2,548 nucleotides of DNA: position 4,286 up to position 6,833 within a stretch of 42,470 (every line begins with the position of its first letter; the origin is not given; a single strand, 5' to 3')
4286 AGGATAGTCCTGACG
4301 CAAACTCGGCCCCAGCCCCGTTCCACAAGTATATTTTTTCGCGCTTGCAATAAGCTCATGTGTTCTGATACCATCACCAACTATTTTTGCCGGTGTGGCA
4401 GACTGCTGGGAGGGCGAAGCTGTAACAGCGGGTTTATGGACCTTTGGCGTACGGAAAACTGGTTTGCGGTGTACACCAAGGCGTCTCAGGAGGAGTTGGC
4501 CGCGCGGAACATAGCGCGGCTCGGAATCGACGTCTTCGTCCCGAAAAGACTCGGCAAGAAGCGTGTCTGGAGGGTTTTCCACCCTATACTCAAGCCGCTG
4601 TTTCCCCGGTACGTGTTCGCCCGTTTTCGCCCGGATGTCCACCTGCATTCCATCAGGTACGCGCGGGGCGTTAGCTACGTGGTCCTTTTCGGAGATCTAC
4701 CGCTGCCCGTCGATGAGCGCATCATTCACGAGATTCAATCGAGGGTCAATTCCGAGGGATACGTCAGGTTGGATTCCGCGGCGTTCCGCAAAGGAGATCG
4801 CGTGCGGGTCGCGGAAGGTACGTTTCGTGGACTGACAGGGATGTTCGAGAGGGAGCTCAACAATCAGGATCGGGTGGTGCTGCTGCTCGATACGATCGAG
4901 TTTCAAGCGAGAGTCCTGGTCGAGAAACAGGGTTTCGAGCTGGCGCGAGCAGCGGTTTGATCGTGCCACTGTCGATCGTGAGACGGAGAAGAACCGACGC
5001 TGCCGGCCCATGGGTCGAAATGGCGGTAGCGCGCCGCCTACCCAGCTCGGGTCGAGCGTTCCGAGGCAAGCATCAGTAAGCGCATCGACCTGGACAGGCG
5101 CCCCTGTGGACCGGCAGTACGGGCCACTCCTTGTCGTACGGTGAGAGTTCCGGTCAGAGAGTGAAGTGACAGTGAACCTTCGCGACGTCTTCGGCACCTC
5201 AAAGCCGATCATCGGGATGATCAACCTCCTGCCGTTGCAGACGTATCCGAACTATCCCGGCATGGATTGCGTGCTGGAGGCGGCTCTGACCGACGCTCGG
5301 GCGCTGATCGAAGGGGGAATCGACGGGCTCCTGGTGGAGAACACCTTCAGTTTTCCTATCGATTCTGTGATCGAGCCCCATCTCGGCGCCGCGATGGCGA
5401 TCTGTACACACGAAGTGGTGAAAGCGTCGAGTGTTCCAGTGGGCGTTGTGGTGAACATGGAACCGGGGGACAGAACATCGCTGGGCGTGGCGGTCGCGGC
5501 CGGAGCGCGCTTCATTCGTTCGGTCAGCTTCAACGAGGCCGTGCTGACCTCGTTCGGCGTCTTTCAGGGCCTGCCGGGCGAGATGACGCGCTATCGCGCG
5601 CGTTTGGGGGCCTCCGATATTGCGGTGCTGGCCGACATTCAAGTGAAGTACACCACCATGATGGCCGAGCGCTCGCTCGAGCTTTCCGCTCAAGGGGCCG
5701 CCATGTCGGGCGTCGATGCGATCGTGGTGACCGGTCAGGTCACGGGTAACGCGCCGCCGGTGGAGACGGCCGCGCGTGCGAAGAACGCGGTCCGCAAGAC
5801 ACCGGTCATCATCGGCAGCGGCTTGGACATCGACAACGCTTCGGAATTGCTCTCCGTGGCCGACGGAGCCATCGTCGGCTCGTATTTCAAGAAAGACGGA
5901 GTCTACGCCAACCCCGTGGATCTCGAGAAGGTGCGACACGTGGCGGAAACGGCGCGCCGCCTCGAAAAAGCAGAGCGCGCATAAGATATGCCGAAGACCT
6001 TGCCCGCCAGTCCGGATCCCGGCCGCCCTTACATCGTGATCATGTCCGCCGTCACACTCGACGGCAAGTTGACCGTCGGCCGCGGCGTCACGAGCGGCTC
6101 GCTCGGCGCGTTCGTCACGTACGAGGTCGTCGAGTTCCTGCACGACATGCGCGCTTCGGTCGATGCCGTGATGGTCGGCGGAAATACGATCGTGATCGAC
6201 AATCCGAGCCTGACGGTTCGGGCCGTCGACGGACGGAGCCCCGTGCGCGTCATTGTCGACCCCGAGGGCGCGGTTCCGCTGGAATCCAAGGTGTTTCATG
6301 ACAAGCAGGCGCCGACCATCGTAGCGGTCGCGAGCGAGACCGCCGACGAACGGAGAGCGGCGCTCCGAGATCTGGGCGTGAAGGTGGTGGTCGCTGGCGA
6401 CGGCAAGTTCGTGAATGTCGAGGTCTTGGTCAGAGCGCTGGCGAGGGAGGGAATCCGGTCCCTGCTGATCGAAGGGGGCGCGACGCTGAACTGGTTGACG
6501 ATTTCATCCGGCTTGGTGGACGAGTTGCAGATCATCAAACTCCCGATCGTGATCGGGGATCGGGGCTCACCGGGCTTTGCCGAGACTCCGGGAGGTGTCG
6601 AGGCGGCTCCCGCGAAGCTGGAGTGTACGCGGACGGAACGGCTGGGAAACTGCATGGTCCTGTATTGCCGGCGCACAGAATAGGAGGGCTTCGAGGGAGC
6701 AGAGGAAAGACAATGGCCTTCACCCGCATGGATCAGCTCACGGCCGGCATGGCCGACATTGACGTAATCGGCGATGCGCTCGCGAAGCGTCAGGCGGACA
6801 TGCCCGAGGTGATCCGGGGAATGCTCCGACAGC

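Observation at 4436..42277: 38-kb strictly co-directional 31-locus array headed by a specialised NusG paralog, with no conventional regulator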

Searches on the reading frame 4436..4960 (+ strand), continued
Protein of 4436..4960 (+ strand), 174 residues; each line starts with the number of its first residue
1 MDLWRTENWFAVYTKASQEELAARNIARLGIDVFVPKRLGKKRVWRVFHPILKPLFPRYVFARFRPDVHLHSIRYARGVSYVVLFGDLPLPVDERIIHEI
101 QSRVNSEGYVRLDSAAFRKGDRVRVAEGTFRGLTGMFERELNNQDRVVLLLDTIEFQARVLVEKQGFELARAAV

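Call 45: search_protein_families(library=pfam, max_evalue=0.01, proteins=[L011:4444-4941:-, L011:4194-4430:-, L011:5293-5727:-, L011:5440-6084:+, L011:5979-6821:+, L011:6124-6666:+, L011:6136-6738:-, L011:6990-7361:+, L011:7435-7914:-, L011:7470-7898:+])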
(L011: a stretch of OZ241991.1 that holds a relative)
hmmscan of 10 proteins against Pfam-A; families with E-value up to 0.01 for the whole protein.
L011:4444-4941:- (165 aa): 1 family
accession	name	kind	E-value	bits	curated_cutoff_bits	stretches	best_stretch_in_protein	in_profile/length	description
PF00441.29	Acyl-CoA_dh_1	-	3e-06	27.9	22.4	1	97-142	1-46/150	Acyl-CoA dehydrogenase, C-terminal domain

L011:4194-4430:- (78 aa): 1 family
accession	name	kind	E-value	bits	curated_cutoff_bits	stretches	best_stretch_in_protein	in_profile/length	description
PF00441.29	Acyl-CoA_dh_1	-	3.3e-09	37.5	22.4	1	37-75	112-150/150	Acyl-CoA dehydrogenase, C-terminal domain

L011:5293-5727:- (144 aa): 0 families

L011:5440-6084:+ (214 aa): 1 family
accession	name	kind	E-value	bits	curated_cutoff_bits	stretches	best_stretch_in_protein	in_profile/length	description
PF13411.12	MerR_1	-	0.003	18.1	21.6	1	76-112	14-48/69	MerR HTH family regulatory protein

L011:5979-6821:+ (280 aa): 0 families

L011:6124-6666:+ (180 aa): 1 family
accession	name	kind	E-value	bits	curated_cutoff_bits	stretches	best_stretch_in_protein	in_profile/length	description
PF00665.32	rve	-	0.0019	18.8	32.6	1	6-39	57-90/102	Integrase core domain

L011:6136-6738:- (200 aa): 0 families

L011:6990-7361:+ (123 aa): 0 families

L011:7435-7914:- (159 aa): 0 families

L011:7470-7898:+ (142 aa): 0 families

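Call 64: find_related_loci(query=A2, collection=metagenome_contigs, flank=5000)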
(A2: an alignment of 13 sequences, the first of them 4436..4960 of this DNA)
Query A2 (174 aa) in metagenome_contigs; peptide patterns used: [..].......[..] (x = any residue, [..] = any of these).
120 stretches matched a pattern; 22 encode a relative of the query (tblastn E <= 1e-3); 22 distinct loci.
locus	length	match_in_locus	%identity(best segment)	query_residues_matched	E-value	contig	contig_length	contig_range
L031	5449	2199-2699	42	8-174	6e-35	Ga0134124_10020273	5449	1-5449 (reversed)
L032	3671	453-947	36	2-165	7e-32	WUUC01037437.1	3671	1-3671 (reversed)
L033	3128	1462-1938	37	9-166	3e-31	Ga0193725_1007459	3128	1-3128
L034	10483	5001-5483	36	9-168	3e-30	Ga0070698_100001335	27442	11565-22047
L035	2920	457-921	35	6-162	2e-26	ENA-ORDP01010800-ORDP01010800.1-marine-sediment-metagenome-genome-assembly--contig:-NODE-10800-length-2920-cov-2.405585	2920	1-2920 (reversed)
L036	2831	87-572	34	7-168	1e-21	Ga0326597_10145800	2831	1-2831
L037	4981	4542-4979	30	7-151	2e-19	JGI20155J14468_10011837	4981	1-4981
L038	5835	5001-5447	30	7-154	4e-19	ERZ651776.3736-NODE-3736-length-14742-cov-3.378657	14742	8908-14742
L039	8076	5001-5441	30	9-154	8e-19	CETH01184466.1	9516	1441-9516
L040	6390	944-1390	29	7-154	9e-19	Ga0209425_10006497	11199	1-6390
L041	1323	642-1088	28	7-154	1e-18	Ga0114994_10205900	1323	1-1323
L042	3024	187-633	29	7-154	2e-18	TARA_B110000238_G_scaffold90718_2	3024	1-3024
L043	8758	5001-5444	32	8-154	2e-18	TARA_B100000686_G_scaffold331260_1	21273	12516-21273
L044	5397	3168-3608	29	9-154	5e-18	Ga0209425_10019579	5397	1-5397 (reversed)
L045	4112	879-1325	30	7-154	9e-17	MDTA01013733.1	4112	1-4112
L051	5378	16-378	32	51-170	2e-13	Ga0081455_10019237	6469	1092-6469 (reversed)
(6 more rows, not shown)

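Call 67: search_protein_families(library=pfam, max_evalue=0.001, proteins=[L022:8941-9888:+, L022:9987-10880:+, L022:12308-13414:+, L043:5555-6286:+, L043:6297-7973:+, L034:5935-6714:+, L034:6742-8499:+, L051:424-1530:+, L051:3572-5143:+, L018:8804-9511:+])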
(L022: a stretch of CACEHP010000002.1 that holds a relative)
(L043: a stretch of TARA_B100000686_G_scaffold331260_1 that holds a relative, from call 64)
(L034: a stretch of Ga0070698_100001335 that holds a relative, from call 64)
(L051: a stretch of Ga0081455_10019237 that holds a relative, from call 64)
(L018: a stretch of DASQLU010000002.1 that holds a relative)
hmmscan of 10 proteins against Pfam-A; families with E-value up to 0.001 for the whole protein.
L022:8941-9888:+ (315 aa): 2 families
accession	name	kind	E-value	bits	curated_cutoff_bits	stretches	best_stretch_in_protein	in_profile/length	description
PF02706.20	Wzz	-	3.2e-16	59.8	25.5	1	18-116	1-88/91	Chain length determinant protein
PF13807.11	GNVR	-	1.1e-07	32.1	27.7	1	262-309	34-81/82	G-rich domain on putative tyrosine kinase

L022:9987-10880:+ (297 aa): 2 families
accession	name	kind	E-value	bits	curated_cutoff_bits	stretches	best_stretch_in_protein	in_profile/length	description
PF00483.29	NTP_transferase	-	4.9e-76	256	21.2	1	6-245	1-243/245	Nucleotidyl transferase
PF12804.13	NTP_transf_3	-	1.8e-08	35.2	27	1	7-128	1-111/160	MobA-like NTP transferase domain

L022:12308-13414:+ (368 aa): 7 families
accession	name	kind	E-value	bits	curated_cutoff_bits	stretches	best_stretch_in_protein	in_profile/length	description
PF16363.11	GDP_Man_Dehyd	-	2.4e-85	287.4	27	1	15-350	1-332/332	GDP-mannose 4,6 dehydratase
PF01370.27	Epimerase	-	8.5e-67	225.5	20.9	1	14-275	1-240/240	NAD dependent epimerase/dehydratase family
PF01073.25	3Beta_HSD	-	7.7e-16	58.4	22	1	15-264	1-230/280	3-beta hydroxysteroid dehydrogenase/isomerase family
PF02719.21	Polysacc_synt_2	-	9.2e-14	51.7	20.2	1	14-125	1-118/293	Polysaccharide biosynthesis protein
PF07993.18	NAD_binding_4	-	8.2e-13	48.5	20.1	1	82-212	86-206/258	Male sterility protein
PF04321.23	RmlD_sub_bind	-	1.2e-10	41.4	27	1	13-198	2-140/287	RmlD substrate binding domain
PF00106.31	adh_short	-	4.5e-06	26.7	26.6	0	12-127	1-124/195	short chain dehydrogenase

L043:5555-6286:+ (243 aa): 1 family
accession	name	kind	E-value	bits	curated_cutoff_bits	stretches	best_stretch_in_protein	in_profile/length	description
PF02585.22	PIG-L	-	1.1e-25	91.1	28.2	1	24-145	1-128/129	GlcNAc-PI de-N-acetylase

L043:6297-7973:+ (558 aa): 1 family
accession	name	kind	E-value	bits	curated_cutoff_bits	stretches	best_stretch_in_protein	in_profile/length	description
PF00733.27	Asn_synthase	-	1.1e-07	32.3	21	1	207-451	23-268/354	Asparagine synthase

L034:5935-6714:+ (259 aa): 2 families
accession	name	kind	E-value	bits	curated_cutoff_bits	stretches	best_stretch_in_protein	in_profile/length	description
PF14518.11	Haem_oxygenas_2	-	2.1e-21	77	28.9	1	46-221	1-175/177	Iron-containing redox enzyme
PF03070.21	TENA_THI-4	-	2e-06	28.1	22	1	35-226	20-204/210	TENA/THI-4/PQQC family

L034:6742-8499:+ (585 aa): 4 families
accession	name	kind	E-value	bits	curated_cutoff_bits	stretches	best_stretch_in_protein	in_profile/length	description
PF00005.33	ABC_tran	-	2.7e-29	103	25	1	349-484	3-136/137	ABC transporter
PF00664.28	ABC_membrane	-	1.2e-09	38.7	28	1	15-270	5-262/274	ABC transporter transmembrane region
PF02463.25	SMC_N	-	2.6e-06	27.5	40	0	451-530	131-212/220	RecF/RecN/SMC N terminal domain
PF13304.12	AAA_21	-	8.1e-05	23.3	27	0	359-377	1-19/304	AAA domain, putative AbiEii toxin, Type IV TA system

L051:424-1530:+ (368 aa): 11 families
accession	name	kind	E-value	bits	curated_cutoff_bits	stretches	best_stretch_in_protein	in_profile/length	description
PF02719.21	Polysacc_synt_2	-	5.8e-100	334.7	20.2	1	45-323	1-291/293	Polysaccharide biosynthesis protein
PF01370.27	Epimerase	-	4.4e-25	88.9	20.9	1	46-265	2-234/240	NAD dependent epimerase/dehydratase family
PF01073.25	3Beta_HSD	-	1.1e-16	61.1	22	1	46-175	1-122/280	3-beta hydroxysteroid dehydrogenase/isomerase family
PF16363.11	GDP_Man_Dehyd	-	1.2e-13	51.7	27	1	46-193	1-167/332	GDP-mannose 4,6 dehydratase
PF04321.23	RmlD_sub_bind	-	1.7e-10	40.9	27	1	45-218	3-157/287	RmlD substrate binding domain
PF07993.18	NAD_binding_4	-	2.6e-10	40.3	20.1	1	47-173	1-140/258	Male sterility protein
PF13460.12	NAD_binding_10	-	1.8e-09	38.1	27.2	1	49-174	1-103/184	NAD(P)H-binding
PF00106.31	adh_short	-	7.4e-08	32.5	26.6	1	43-196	1-166/195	short chain dehydrogenase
PF08659.16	KR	-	2.6e-06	27.9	22.6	1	45-126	3-89/180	KR domain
PF03435.24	Sacchrp_dh_NADP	-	0.00057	20.7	25.1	0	47-126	3-76/129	Saccharopine dehydrogenase NADP binding domain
PF05368.20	NmrA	-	0.00061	19.9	27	1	42-165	2-103/298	NmrA-like family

L051:3572-5143:+ (523 aa): 1 family
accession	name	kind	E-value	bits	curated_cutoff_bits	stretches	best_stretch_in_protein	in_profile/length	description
PF00202.27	Aminotran_3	-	9.7e-49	166.6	30.5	1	133-434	10-343/403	Aminotransferase class-III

L018:8804-9511:+ (235 aa): 1 family
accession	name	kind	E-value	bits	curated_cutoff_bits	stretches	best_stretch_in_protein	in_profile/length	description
PF03575.23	Peptidase_S51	-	1e-08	35.6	23.9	1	28-175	22-180/206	Peptidase family S51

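Call 71: fold_search(model_id=the predicted structure, library=pdb)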
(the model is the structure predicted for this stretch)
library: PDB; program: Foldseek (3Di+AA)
matches with E <= 10: 1356; with E <= 0.001: 56
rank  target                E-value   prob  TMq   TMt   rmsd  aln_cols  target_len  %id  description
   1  9a56_B                2.1e-12  1.00  0.47  0.47  15.6       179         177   21  Integrative model of RPOB-NUSG by crosslinking MS and deep learning (released 2024-09-18)
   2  8phk_P                6.1e-12  1.00  0.51  0.55   6.5       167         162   30  fully recruited RfaH bound to E. coli transcription complex paused at ops site (released 2024-04-24)
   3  6c6s_D                1.2e-10  1.00  0.51  0.55   7.0       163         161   30  CryoEM structure of E.coli RNA polymerase elongation complex bound with RfaH (released 2018-07-25)
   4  1m1g_B                3.7e-10  1.00  0.50  0.38  10.6       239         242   15  Crystal Structure of Aquifex aeolicus N-utilization substance G (NusG), Space Group P2(1) (released 2003-02-04)
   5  1m1g_A                1.2e-09  1.00  0.42  0.32  11.2       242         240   16  Crystal Structure of Aquifex aeolicus N-utilization substance G (NusG), Space Group P2(1) (released 2003-02-04)
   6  6gov_G                2.0e-09  1.00  0.47  0.48   9.5       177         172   20  Structure of THE RNA POLYMERASE LAMBDA-BASED ANTITERMINATION COMPLEX (released 2019-02-13)
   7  1m1g_C                2.8e-09  1.00  0.46  0.35  10.6       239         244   18  Crystal Structure of Aquifex aeolicus N-utilization substance G (NusG), Space Group P2(1) (released 2003-02-04)
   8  1npp_B                2.8e-09  1.00  0.48  0.37  11.3       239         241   17  CRYSTAL STRUCTURE OF AQUIFEX AEOLICUS NUSG IN P2(1) (released 2003-03-11)
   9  1m1g_D                4.0e-09  1.00  0.48  0.38  10.9       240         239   16  Crystal Structure of Aquifex aeolicus N-utilization substance G (NusG), Space Group P2(1) (released 2003-02-04)
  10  1npp_C                4.7e-09  1.00  0.42  0.32  11.7       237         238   16  CRYSTAL STRUCTURE OF AQUIFEX AEOLICUS NUSG IN P2(1) (released 2003-03-11)
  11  2lq8_MODEL_1_A        2.6e-08  1.00  0.46  0.46  12.6       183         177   21  Domain interaction in Thermotoga maritima NusG (released 2013-01-23)
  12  6x7k_AB               2.6e-08  1.00  0.42  0.44   7.3       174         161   20  Cryo-EM structure of an Escherichia coli coupled transcription-translation complex B3 (TTC-B3) containing an mRNA wit (released 2020-09-02)
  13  1npp_D                2.6e-08  1.00  0.39  0.29  15.6       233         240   17  CRYSTAL STRUCTURE OF AQUIFEX AEOLICUS NUSG IN P2(1) (released 2003-03-11)
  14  5ond_A                3.0e-08  1.00  0.47  0.59   2.5        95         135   32  RfaH from Escherichia coli in complex with ops DNA (released 2018-06-06)
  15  6tqn_G                3.8e-08  1.00  0.53  0.52   7.3       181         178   20  rrn anti-termination complex without S4 (released 2020-08-05)
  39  9ik0_A                7.8e-05  1.00  0.44  0.51   5.5       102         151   24  Crystal structure of PrfaH encoded by IncX3 plasmids (released 2025-03-19)
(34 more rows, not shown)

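Call 76: search_protein_families(library=ncbifam, alignment_id=A5, max_evalue=1e-20)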
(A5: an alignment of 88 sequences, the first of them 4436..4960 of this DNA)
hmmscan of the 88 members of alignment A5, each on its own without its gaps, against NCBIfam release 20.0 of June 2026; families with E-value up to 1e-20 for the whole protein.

A. member 1, window:4436-4960:+ (174 aa): 3 families
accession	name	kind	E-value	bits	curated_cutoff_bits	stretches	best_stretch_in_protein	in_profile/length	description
TIGR01955.1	RfaH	equivalog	1.7e-28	99.6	144.5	1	9-167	1-158/159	transcription/translation regulatory transformer protein RfaH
NF006534.0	PRK09014.1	equivalog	1.2e-22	80.6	124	1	7-168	2-160/162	transcription/translation regulatory transformer protein RfaH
NF033644.1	antiterm_UpxY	subfamily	1.8e-21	76.8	100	1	9-164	1-161/164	UpxY family transcription antiterminator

B. families by the number of members that match (of 88 scanned): 3 families
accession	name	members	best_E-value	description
TIGR01955.1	RfaH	77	3.5e-37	transcription/translation regulatory transformer protein RfaH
NF006534.0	PRK09014.1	45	1e-30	transcription/translation regulatory transformer protein RfaH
NF033644.1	antiterm_UpxY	19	3.8e-27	UpxY family transcription antiterminator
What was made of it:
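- On RfaH (NCBIfam TIGR01955 / NF006534 equivalogs): The best of the 88 A5 members (the window protein and its 87 nearest representatives) reaches E 3.5e-37, by my estimate still short of the 144.5-bit cutoff (call 76).
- Of the 88 members of A5 (the window protein and its 87 nearest 50%-identity representatives), 77 match the RfaH model at E<=1e-20, 19 match UpxY, and none match NusG or LoaP (call 76).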

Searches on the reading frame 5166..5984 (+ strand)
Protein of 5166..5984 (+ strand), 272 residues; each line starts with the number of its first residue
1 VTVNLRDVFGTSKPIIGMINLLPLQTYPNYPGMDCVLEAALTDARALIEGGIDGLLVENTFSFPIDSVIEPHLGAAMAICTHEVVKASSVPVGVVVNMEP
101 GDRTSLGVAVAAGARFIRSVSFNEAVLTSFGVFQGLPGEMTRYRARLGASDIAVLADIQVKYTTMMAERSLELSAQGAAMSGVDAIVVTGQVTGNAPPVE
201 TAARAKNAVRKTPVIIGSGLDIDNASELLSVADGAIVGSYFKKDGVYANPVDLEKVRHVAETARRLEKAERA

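Call 5: search_protein_families(library=pfam, proteins=[window:5166-5984:+])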
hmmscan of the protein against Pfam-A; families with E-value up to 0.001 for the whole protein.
window:5166-5984:+ (272 aa): 1 family
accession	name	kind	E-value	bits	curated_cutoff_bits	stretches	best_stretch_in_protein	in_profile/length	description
PF03437.21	BtpA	-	1.7e-61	208.4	30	1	12-264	2-253/254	BtpA family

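Call 8: search_protein_families(library=ncbifam, max_evalue=0.01, proteins=[window:5166-5984:+])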
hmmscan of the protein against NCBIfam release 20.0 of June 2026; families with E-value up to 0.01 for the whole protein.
window:5166-5984:+ (272 aa): 3 families
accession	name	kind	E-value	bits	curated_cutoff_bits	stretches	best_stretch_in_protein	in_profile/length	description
TIGR00259.1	thylakoid_BtpA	subfamily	4.8e-60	203.2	153.4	1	13-263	2-252/257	BtpA/SgcQ family protein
NF045918.1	PhsystIBiosynBtpA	equivalog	1.3e-50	172.2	400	1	5-263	1-260/261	photosystem I biogenesis protein BtpA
NF005119.0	PRK06552.1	subfamily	0.008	15.7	238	0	38-141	25-118/213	bifunctional 2-keto-4-hydroxyglutarate aldolase/2-keto-3-deoxy-6-phosphogluconate aldolase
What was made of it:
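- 5166..10608 (+): Proximal cargo module: BtpA/SgcQ family, RibD_C-type reductase, HD-domain protein, and a 1092-aa TonB-dependent receptor (7330-10608). Pfam and NCBIfam (calls 5, 8).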

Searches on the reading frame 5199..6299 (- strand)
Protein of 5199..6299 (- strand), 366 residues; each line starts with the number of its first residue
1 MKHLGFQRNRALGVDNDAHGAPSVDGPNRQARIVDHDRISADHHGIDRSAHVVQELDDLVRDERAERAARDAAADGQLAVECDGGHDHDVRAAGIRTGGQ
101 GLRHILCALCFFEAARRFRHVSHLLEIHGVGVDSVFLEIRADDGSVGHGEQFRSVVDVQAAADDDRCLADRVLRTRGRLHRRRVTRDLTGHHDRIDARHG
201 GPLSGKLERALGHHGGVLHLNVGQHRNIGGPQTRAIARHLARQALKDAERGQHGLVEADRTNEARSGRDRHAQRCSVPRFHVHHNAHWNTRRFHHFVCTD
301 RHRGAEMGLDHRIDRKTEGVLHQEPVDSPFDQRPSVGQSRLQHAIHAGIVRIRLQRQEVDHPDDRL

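Call 62: search_protein_families(library=pfam, max_evalue=0.01, proteins=[window:5199-6299:-])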
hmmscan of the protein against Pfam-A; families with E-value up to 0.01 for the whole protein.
window:5199-6299:- (366 aa): 0 families

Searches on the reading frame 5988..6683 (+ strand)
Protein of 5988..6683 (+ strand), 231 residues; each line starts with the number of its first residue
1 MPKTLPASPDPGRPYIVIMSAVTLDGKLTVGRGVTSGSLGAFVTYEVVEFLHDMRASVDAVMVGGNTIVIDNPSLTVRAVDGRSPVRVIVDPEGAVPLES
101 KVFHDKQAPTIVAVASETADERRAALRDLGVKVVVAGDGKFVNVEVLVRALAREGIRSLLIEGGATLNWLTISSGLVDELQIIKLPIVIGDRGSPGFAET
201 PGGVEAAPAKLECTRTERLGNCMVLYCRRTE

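Call 5: search_protein_families(library=pfam, proteins=[window:5988-6683:+])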
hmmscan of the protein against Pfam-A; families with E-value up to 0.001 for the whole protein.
window:5988-6683:+ (231 aa): 1 family
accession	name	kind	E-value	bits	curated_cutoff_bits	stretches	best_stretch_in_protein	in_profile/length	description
PF01872.23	RibD_C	-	2e-44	152.2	24.1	1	14-224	1-196/197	RibD C-terminal domain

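Call 8: search_protein_families(library=ncbifam, max_evalue=0.01, proteins=[window:5988-6683:+])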
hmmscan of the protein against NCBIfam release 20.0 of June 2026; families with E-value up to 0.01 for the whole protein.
window:5988-6683:+ (231 aa): 7 families
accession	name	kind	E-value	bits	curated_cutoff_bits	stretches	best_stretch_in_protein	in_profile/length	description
TIGR01508.1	rib_reduct_arch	equivalog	3.2e-46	157.2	186.45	1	14-226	1-207/210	2,5-diamino-6-(ribosylamino)-4(3H)-pyrimidinone 5'-phosphate reductase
TIGR00227.1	ribD_Cterm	domain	3.9e-43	147.5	150.15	1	13-226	2-213/216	riboflavin-specific deaminase C-terminal domain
TIGR00326.1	eubact_ribD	equivalog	8.7e-26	90.9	156.35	1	10-193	137-310/343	bifunctional diaminohydroxyphosphoribosylaminopyrimidine deaminase/5-amino-6-(5-phosphoribosylamino)uracil reductase RibD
NF008052.0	PRK10786.1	equivalog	4.2e-13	48.7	500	1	12-201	145-337/367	bifunctional diaminohydroxyphosphoribosylaminopyrimidine deaminase/5-amino-6-(5-phosphoribosylamino)uracil reductase RibD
NF010663.0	PRK14059.1-1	equivalog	1.9e-12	47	184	1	22-205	36-227/253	pyrimidine reductase family protein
NF010665.0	PRK14059.1-4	equivalog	3.2e-10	39.7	274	1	23-193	50-226/260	pyrimidine reductase family protein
NF010664.0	PRK14059.1-2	equivalog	3.4e-09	36.7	226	1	22-193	45-222/257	pyrimidine reductase family protein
